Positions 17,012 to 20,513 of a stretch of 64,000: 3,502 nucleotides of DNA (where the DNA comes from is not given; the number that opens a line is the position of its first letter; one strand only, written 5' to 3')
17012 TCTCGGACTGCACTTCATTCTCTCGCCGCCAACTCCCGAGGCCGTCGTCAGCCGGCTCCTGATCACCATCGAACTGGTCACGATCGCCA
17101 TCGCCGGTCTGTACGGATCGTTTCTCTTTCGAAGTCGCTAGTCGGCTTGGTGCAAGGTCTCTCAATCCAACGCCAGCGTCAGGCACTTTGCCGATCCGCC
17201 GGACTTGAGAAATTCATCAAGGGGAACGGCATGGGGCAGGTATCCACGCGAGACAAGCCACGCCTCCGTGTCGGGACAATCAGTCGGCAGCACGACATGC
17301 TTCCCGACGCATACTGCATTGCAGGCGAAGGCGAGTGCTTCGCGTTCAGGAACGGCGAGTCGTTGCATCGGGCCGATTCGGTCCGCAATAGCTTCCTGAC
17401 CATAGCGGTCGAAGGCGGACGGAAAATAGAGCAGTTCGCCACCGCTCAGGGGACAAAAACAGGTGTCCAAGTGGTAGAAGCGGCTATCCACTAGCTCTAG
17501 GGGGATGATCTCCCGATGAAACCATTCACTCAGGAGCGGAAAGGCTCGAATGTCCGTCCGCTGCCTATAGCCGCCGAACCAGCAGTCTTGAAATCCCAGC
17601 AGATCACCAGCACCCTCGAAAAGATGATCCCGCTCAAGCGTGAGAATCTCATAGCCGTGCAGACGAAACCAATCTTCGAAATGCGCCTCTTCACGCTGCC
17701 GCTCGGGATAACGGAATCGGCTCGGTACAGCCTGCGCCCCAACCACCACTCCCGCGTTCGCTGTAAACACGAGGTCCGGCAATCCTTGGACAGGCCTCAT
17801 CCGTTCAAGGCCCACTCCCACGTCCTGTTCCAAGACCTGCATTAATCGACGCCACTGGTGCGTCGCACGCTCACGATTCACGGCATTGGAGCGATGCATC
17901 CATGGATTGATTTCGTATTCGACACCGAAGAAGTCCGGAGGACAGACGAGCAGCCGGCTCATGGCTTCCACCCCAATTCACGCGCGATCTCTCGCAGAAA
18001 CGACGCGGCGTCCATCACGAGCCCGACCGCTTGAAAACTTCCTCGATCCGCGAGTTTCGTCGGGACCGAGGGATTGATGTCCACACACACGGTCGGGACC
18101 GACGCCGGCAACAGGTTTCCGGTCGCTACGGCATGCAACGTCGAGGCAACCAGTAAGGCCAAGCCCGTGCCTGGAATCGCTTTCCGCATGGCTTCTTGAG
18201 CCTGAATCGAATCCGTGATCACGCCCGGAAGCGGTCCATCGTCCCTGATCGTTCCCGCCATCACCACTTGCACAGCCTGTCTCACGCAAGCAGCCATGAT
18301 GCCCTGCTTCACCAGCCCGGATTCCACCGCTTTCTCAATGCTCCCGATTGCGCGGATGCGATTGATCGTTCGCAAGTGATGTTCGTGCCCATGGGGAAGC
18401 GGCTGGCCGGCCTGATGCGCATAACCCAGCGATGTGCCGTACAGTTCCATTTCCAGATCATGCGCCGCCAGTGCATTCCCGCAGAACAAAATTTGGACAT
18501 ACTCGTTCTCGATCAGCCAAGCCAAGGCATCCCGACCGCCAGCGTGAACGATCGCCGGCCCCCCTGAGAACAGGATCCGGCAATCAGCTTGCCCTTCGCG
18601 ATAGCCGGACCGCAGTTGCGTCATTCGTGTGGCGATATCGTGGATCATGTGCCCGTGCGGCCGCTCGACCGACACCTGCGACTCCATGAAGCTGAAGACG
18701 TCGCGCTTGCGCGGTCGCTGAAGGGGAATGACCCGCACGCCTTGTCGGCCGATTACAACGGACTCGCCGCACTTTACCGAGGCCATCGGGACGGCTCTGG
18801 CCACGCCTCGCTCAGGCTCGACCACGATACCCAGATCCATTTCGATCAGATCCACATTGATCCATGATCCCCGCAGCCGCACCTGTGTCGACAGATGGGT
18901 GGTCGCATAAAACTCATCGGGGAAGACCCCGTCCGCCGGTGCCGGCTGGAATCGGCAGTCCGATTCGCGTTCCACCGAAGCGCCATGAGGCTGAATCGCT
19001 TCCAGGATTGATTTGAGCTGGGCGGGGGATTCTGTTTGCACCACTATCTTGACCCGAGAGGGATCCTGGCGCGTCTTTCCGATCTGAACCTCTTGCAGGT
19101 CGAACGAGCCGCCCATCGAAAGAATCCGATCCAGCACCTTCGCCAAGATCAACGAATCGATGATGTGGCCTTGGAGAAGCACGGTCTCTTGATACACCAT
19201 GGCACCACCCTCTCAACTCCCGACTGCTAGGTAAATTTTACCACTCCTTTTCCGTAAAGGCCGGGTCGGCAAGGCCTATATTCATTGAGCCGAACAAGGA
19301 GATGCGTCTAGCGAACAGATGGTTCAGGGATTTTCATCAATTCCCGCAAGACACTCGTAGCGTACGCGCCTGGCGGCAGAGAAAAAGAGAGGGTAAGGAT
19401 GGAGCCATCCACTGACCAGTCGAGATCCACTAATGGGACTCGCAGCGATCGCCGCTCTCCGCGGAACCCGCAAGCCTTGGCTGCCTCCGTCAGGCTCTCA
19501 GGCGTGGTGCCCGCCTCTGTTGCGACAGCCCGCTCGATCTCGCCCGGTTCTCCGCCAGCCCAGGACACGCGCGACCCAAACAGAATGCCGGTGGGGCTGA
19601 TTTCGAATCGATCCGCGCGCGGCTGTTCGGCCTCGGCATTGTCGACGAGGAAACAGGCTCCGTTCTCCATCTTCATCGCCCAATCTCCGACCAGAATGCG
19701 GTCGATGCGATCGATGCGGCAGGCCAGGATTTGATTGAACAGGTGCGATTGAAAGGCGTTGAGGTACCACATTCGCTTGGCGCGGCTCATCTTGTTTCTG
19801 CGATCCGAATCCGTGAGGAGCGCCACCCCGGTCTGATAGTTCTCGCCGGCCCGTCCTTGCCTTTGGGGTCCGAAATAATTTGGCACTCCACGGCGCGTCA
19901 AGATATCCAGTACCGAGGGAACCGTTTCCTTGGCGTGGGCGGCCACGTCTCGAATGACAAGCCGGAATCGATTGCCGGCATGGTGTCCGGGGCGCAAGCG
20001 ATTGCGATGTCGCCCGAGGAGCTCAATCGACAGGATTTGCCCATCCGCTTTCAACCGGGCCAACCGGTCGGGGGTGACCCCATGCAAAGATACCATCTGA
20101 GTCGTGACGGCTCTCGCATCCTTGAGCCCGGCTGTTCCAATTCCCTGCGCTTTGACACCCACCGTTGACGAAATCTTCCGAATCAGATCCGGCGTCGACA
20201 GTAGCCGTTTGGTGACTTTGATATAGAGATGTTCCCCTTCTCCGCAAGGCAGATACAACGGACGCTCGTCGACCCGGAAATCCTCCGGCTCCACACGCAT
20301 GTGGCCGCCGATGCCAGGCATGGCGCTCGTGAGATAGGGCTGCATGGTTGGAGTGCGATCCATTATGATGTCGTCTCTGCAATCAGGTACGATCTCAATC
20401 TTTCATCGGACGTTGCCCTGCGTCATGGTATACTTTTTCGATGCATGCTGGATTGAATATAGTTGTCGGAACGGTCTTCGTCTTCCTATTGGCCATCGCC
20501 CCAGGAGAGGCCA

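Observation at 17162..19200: Split, reordered version of the cyanobacterial ArgZ/AgrE arginine-catabolic enzyme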

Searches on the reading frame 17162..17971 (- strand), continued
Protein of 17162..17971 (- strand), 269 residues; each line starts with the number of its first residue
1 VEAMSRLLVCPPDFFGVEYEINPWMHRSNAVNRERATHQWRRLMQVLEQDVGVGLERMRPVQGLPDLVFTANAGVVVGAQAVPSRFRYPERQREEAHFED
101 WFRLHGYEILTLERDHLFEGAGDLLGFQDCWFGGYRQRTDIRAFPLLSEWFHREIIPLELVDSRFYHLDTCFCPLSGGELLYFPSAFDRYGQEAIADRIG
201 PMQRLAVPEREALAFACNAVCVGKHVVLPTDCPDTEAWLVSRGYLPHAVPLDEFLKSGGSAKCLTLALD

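Call 55: search_protein_families(library=ncbifam, proteins=[L076:10004-12091:+, L080:10001-12085:+, L065:10001-12076:+, L013:10001-10798:+, L013:8769-10001:+, L036:10001-10783:+, L036:8741-9949:+, L047:10001-10792:+, L047:8775-9980:+], max_evalue=1e-30)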
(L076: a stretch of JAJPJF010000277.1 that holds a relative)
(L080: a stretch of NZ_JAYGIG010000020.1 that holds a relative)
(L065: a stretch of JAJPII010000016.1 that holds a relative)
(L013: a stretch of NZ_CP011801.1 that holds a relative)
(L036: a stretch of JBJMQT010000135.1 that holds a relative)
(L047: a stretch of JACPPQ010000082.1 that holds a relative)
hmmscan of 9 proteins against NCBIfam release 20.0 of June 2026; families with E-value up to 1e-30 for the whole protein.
L076:10004-12091:+ (696 aa): 5 families
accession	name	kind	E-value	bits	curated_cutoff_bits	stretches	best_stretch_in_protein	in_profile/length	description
NF052231.1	bifunc_ArgZ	exception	0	1392.9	1025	1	1-688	8-696/696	bifunctional arginine dihydrolase/ornithine cyclodeaminase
TIGR00300.1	TIGR00300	equivalog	2.3e-187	622.9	410.8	1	277-687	2-407/407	ornithine cyclodeaminase, nickel-pincer nucleotide-dependent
NF052232.1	Arg_dihydro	equivalog_domain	4.5e-158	524.4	450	1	1-261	6-266/266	arginine dihydrolase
NF052526.1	ODC_var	equivalog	4.1e-80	269.3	440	1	356-686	22-363/364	putative NPN-dependent ornithine cyclodeaminase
NF045659.1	DiMArgaseDdahMtb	equivalog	2.7e-69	233.4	300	1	1-262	27-283/283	dimethylargininase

L080:10001-12085:+ (695 aa): 5 families
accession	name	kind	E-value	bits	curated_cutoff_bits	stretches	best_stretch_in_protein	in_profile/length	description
NF052231.1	bifunc_ArgZ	exception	0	1320.9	1025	1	1-689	6-696/696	bifunctional arginine dihydrolase/ornithine cyclodeaminase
TIGR00300.1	TIGR00300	equivalog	2.1e-177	590.1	410.8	1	277-688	1-407/407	ornithine cyclodeaminase, nickel-pincer nucleotide-dependent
NF052232.1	Arg_dihydro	equivalog_domain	3.4e-155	515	450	1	1-263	4-266/266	arginine dihydrolase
NF052526.1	ODC_var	equivalog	5.2e-81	272.3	440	1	356-686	21-362/364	putative NPN-dependent ornithine cyclodeaminase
NF045659.1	DiMArgaseDdahMtb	equivalog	3.7e-73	246.1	300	1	1-264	25-283/283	dimethylargininase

L065:10001-12076:+ (692 aa): 5 families
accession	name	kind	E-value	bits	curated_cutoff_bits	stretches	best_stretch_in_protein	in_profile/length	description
NF052231.1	bifunc_ArgZ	exception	0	1210.9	1025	1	1-686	6-695/696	bifunctional arginine dihydrolase/ornithine cyclodeaminase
TIGR00300.1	TIGR00300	equivalog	1.4e-173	577.5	410.8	1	280-686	2-407/407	ornithine cyclodeaminase, nickel-pincer nucleotide-dependent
NF052232.1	Arg_dihydro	equivalog_domain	1.3e-133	444.2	450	1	1-263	4-266/266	arginine dihydrolase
NF052526.1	ODC_var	equivalog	5.9e-80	268.8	440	1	360-685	23-363/364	putative NPN-dependent ornithine cyclodeaminase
NF045659.1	DiMArgaseDdahMtb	equivalog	6.2e-64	215.9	300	1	2-263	26-282/283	dimethylargininase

L013:10001-10798:+ (266 aa): 3 families
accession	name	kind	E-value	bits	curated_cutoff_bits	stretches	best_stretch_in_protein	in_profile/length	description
NF052232.1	Arg_dihydro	equivalog_domain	8.7e-86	287.4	450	1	3-263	4-265/266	arginine dihydrolase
NF052231.1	bifunc_ArgZ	exception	6.9e-84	282.3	1025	1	3-265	6-269/696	bifunctional arginine dihydrolase/ornithine cyclodeaminase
NF045659.1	DiMArgaseDdahMtb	equivalog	9e-71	238.3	300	1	3-264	25-282/283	dimethylargininase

L013:8769-10001:+ (411 aa): 3 families
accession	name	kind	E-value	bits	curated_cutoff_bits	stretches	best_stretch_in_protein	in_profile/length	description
TIGR00300.1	TIGR00300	equivalog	1.3e-142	475.5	410.8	1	4-407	5-404/407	ornithine cyclodeaminase, nickel-pincer nucleotide-dependent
NF052231.1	bifunc_ArgZ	exception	7.7e-113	378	1025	1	3-408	286-693/696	bifunctional arginine dihydrolase/ornithine cyclodeaminase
NF052526.1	ODC_var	equivalog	3e-75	253.3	440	1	75-408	19-362/364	putative NPN-dependent ornithine cyclodeaminase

L036:10001-10783:+ (261 aa): 3 families
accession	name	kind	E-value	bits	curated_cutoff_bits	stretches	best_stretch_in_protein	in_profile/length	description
NF052231.1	bifunc_ArgZ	exception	3.8e-85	286.5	1025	1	1-260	6-269/696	bifunctional arginine dihydrolase/ornithine cyclodeaminase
NF052232.1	Arg_dihydro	equivalog_domain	8.7e-85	284.1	450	1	1-259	4-266/266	arginine dihydrolase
NF045659.1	DiMArgaseDdahMtb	equivalog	2.1e-75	253.5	300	1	1-259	25-282/283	dimethylargininase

L036:8741-9949:+ (403 aa): 3 families
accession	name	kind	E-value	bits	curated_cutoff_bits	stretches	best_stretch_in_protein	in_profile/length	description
TIGR00300.1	TIGR00300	equivalog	6.1e-164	545.7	410.8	1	5-403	4-404/407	ornithine cyclodeaminase, nickel-pincer nucleotide-dependent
NF052231.1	bifunc_ArgZ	exception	5.5e-128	428.1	1025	1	6-403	287-692/696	bifunctional arginine dihydrolase/ornithine cyclodeaminase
NF052526.1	ODC_var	equivalog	1.5e-76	257.6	440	1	78-403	20-361/364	putative NPN-dependent ornithine cyclodeaminase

L047:10001-10792:+ (264 aa): 3 families
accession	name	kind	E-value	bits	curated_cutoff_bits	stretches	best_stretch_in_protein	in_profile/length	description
NF052231.1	bifunc_ArgZ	exception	9.2e-85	285.2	1025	1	4-263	7-269/696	bifunctional arginine dihydrolase/ornithine cyclodeaminase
NF052232.1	Arg_dihydro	equivalog_domain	4.6e-84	281.8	450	1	4-262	5-266/266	arginine dihydrolase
NF045659.1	DiMArgaseDdahMtb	equivalog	3.4e-73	246.2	300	1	4-262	26-282/283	dimethylargininase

L047:8775-9980:+ (402 aa): 3 families
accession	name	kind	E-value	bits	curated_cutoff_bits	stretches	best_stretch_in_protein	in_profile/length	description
TIGR00300.1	TIGR00300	equivalog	1.7e-151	504.8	410.8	1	2-400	2-402/407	ornithine cyclodeaminase, nickel-pincer nucleotide-dependent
NF052231.1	bifunc_ArgZ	exception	1.6e-118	396.8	1025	1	4-400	286-690/696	bifunctional arginine dihydrolase/ornithine cyclodeaminase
NF052526.1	ODC_var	equivalog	1.7e-74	250.9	440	1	76-400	19-359/364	putative NPN-dependent ornithine cyclodeaminase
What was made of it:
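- On TIGR00300, nickel-pincer nucleotide-dependent ornithine cyclodeaminase: N. moscoviensis, Gemmataceae and Chloroflexi orthologues score 475-546 (call 55).
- On Arginine dihydrolase domain (NCBIfam NF052232, ArgZ/AgrE N-domain): Fused cyanobacterial controls score 515-524, and a fused Spartobacteria protein scores 444 (call 55).
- Closest known: Mycobacterial 'dimethylargininase' family. Different: That score is below the cut-off of 300 and equals what genuine ArgZ domains score on the same model (call 55).
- Genuine ArgZ N-domains give the same score on the Mtb model (call 55), so that score carries no information.
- Tried and rejected: I considered it and rejected it after the calibration in call 55.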

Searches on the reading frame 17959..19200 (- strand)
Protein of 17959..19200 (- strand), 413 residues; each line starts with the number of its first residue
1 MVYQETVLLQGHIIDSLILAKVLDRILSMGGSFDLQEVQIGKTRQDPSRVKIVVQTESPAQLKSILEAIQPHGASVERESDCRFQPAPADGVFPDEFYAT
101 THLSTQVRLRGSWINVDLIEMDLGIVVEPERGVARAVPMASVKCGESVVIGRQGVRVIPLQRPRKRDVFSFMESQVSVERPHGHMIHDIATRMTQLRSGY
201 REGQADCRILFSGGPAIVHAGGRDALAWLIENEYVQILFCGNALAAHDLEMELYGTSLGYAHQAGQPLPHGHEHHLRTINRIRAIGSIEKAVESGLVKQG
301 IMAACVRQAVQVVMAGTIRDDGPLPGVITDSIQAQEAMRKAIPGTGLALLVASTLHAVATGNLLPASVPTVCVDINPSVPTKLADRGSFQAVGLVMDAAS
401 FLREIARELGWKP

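Call 3: search_protein_families(library=pfam, proteins=[window:17959-19200:-], max_evalue=0.01)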
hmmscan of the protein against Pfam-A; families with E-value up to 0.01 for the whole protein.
window:17959-19200:- (413 aa): 4 families
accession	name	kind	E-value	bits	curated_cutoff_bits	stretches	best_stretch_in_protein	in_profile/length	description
PF21570.3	ArgZ-like_C_2nd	-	8.8e-94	313.5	27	1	188-404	2-212/213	Arginine dihydrolase ArgZ-like, C-terminal, Rossmann fold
PF04455.17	Saccharop_dh_N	-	5e-33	114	23.5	1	5-102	2-99/100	LOR/SDH bifunctional enzyme conserved region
PF21571.2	ArgZ-like_C_1st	-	3.7e-29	101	27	1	105-186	2-84/84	Arginine dihydrolase ArgZ-like, C-terminal, first region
PF01916.23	DS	-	0.0033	17.2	27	1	202-283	27-103/288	Deoxyhypusine synthase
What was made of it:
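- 17959..19200 (-): Ornithine cyclodeaminase of the TIGR00300 family (413 aa), reported to depend on a nickel-pincer nucleotide. It is the first gene of the pair. Pfam finds PF04455, PF21571 and PF21570, the ArgZ-like C-terminal domains (call 3).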

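Call 4: search_protein_families(library=ncbifam, proteins=[window:17959-19200:-], max_evalue=0.01)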
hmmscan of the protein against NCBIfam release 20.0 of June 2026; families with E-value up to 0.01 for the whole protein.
window:17959-19200:- (413 aa): 6 families
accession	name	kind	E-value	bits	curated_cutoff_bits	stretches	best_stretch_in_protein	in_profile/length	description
TIGR00300.1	TIGR00300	equivalog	4.2e-138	460.6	410.8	1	6-408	5-403/407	ornithine cyclodeaminase, nickel-pincer nucleotide-dependent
NF052231.1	bifunc_ArgZ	exception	6.1e-108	361.8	1025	1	3-409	284-692/696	bifunctional arginine dihydrolase/ornithine cyclodeaminase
NF052526.1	ODC_var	equivalog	1.1e-71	241.5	440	1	78-409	20-361/364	putative NPN-dependent ornithine cyclodeaminase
TIGR00321.1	dhys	equivalog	0.0018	17.7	304.25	1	201-285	45-118/301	deoxyhypusine synthase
NF002006.0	PRK00805.1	equivalog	0.0083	15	434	0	205-290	52-132/338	deoxyhypusine synthase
NF052581.1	GSU2086_dom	subfamily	0.0086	15.7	250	0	186-258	45-114/301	GSU2086 family protein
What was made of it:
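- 17959..19200 (-): TIGR00300 scores 460.6 bits against a cut-off of 410.8 (call 4).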

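Call 13: search_solved_structures(query=window:17959-19200:-, max_evalue=0.001, show_alignments=2)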
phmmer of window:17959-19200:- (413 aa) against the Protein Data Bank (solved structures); distinct sequences matched with E-value up to 0.001: 5.
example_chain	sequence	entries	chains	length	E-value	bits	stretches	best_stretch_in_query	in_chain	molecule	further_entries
3c2q_A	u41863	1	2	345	5e-90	305.4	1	77-409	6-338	Uncharacterized conserved protein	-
6lrh_A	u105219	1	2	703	2.4e-88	299.8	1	6-409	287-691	Alr4995 protein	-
6lrf_A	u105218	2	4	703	2.5e-88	299.8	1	6-409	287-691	Alr4995 protein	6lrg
6juy_A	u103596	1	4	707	3.3e-78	266.4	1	6-409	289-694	Sll1336 protein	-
3mgj_A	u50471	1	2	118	3.9e-21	78.5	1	5-111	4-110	Uncharacterized protein MJ1480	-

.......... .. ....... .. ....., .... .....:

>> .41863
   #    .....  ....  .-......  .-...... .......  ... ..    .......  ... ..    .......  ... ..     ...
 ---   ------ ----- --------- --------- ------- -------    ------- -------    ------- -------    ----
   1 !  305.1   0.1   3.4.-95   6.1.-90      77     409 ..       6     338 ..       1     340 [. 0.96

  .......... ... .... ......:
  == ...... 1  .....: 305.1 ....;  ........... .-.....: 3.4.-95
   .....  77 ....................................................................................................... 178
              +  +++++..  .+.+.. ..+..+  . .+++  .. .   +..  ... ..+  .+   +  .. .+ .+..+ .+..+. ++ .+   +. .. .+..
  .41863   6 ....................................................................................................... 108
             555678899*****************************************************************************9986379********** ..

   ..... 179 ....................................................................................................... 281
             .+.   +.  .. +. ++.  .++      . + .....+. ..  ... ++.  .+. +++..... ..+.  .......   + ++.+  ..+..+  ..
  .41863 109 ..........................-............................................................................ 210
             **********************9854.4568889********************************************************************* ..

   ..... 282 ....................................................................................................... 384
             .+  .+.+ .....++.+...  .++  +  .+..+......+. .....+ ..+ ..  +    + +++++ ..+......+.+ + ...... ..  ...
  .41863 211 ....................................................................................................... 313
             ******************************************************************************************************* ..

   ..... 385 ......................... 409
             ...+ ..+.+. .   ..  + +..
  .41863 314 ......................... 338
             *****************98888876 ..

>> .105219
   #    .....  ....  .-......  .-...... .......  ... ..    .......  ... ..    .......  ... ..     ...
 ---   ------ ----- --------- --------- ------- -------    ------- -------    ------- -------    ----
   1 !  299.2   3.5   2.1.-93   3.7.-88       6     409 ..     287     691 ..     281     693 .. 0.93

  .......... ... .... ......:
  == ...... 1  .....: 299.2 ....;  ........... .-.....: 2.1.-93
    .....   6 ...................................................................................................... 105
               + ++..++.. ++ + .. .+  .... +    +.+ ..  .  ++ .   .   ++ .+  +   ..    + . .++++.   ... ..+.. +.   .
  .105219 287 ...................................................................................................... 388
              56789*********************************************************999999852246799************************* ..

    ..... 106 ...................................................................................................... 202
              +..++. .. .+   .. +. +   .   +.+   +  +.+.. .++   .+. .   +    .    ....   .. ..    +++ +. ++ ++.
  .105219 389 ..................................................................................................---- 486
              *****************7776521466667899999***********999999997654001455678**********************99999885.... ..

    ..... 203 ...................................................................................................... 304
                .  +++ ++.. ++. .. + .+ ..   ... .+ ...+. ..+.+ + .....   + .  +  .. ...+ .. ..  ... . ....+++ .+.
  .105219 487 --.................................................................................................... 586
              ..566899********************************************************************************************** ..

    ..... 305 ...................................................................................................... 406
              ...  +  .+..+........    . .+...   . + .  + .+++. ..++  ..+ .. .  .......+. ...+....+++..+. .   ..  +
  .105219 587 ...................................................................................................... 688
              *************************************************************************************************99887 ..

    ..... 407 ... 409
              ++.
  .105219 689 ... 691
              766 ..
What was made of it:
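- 17959..19200 (-): PDB matches are 3c2q at E 5e-90 and AgrE 6lrh residues 287-691 at E 2e-88 (call 13).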

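Call 43: find_encoding_contigs(protein=window:17959-19200:-, flank=10000, max_places=4)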
Protein window:17959-19200:- (413 aa): 2 contigs read that carry it; 1 place shown.
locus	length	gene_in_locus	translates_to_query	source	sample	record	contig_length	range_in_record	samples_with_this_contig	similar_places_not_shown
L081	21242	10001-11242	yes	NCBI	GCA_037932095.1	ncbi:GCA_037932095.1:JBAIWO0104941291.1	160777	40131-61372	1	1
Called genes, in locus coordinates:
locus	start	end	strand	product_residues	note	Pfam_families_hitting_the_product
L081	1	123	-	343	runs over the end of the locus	PF15902:Sortilin-Vps10, PF14870:PSII_BNR (faint), PF15899:BNR_6 (faint), PF25852:DUF6242_C (weak), PF15902:Sortilin-Vps10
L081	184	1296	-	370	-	PF07143:AttH, PF17186:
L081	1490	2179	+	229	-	PF02190:LON_substr_bdg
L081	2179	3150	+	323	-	PF00005:ABC_tran, PF13304:AAA_21 (weak), PF13732:DrrA1-3_C (weak)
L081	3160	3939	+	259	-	PF01061:ABC2_membrane, PF12698:ABC2_membrane_3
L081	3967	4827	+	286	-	PF13369:Transglut_core2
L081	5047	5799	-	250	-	PF23023:Anti-Pycsar_Apyc1, PF00753:Lactamase_B, PF12706:Lactamase_B_2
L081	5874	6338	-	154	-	PF01047:MarR, PF12802:MarR_2, PF13601:HTH_34 (weak)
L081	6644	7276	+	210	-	PF02985:HEAT (faint), PF13646:HEAT_2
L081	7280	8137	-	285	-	PF00149:Metallophos, PF12850:Metallophos_2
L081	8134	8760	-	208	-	-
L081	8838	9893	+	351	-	PF01142:TruD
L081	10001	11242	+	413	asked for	PF04455:Saccharop_dh_N, PF21571:ArgZ-like_C_1st, PF21570:ArgZ-like_C_2nd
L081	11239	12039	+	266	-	PF19420:DDAH_eukar (faint)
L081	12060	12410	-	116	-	PF13240:Zn_Ribbon_1 (weak)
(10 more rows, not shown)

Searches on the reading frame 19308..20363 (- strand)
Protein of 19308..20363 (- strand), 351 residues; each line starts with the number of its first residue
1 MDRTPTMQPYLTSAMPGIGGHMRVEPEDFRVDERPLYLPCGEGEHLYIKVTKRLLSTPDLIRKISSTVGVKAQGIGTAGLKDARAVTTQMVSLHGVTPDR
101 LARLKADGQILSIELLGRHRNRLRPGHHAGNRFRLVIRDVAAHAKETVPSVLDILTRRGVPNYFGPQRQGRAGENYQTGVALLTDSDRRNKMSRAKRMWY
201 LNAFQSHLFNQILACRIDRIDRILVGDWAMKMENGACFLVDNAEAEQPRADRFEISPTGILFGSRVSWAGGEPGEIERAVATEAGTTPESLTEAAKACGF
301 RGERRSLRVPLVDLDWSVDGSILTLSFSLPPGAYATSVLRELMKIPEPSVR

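Call 3: search_protein_families(library=pfam, proteins=[window:19308-20363:-], max_evalue=0.01)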
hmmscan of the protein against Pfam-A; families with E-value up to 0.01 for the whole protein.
window:19308-20363:- (351 aa): 1 family
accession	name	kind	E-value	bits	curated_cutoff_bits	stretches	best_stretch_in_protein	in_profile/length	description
PF01142.23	TruD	-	4.3e-82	276.6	27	2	10-183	6-185/412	tRNA pseudouridine synthase D (TruD)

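Call 4: search_protein_families(library=ncbifam, proteins=[window:19308-20363:-], max_evalue=0.01)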
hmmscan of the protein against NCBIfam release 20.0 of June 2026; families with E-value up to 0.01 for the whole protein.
window:19308-20363:- (351 aa): 7 families
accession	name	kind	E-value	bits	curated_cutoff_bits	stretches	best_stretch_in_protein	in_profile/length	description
NF002153.0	PRK00984.1-2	equivalog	2.4e-77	259.8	413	1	19-345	18-341/353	tRNA pseudouridine(13) synthase TruD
NF002154.0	PRK00984.1-3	equivalog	1.1e-59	202.1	469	2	17-218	16-213/368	tRNA pseudouridine(13) synthase TruD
NF002155.0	PRK00984.1-4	equivalog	9.6e-56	189.2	445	1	10-345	9-339/349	tRNA pseudouridine(13) synthase TruD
TIGR00094.1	tRNA_TruD_broad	equivalog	1.5e-53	182.6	172.2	2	8-219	8-236/413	tRNA pseudouridine(13) synthase TruD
NF002158.0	PRK00984.2-3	equivalog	3.3e-40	138.6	654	2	3-171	9-189/449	tRNA pseudouridine(13) synthase TruD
NF002160.0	PRK00984.2-5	equivalog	2.6e-26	92.6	428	1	22-173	5-150/395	tRNA pseudouridine(13) synthase TruD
NF002156.0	PRK00984.2-1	equivalog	1e-16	61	583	1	22-172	3-148/389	tRNA pseudouridine(13) synthase TruD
